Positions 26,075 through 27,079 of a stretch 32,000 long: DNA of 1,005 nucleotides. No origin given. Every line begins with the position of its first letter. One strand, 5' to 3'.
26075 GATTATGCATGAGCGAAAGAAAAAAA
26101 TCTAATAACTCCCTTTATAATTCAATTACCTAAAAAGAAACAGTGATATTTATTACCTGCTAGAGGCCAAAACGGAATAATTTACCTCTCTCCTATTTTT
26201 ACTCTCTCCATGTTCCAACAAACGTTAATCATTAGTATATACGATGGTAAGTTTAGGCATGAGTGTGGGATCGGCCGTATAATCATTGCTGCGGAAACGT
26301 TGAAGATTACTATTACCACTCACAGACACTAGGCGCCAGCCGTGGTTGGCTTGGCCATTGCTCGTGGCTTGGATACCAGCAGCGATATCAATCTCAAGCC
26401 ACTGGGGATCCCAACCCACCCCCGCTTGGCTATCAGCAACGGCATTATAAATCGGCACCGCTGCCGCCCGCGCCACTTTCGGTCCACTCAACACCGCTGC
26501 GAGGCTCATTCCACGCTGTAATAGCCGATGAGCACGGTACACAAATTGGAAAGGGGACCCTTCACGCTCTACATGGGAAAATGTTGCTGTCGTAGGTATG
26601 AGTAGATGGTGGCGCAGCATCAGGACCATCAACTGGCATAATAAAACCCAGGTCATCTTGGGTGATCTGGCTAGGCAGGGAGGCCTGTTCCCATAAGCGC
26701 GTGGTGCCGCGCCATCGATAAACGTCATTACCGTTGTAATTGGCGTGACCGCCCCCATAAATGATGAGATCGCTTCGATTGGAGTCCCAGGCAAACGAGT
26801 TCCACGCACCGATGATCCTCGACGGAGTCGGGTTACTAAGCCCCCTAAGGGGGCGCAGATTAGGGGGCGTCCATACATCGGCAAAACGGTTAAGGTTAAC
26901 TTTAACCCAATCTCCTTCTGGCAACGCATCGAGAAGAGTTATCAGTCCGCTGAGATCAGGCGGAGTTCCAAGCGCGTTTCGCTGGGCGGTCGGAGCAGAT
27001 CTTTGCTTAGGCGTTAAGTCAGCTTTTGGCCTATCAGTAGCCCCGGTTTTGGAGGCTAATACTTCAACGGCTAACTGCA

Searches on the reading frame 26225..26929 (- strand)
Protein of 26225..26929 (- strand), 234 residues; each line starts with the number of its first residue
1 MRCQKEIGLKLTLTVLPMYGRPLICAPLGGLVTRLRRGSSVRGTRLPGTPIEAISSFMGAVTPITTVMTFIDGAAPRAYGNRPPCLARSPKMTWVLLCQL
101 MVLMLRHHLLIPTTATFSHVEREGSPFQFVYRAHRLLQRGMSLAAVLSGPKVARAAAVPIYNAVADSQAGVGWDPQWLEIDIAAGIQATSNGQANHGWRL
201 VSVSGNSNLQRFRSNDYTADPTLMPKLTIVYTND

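Call 42: search_protein_families(library=pfam, proteins=[window:26225-26929:-], max_evalue=0.1)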
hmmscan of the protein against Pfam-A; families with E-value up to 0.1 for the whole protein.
window:26225-26929:- (234 aa): 1 family
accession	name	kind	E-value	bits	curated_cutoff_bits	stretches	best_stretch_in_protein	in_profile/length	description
PF24517.2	CBM96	-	0.0045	17.3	26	1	160-224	97-161/164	Carbohydrate-binding module family 96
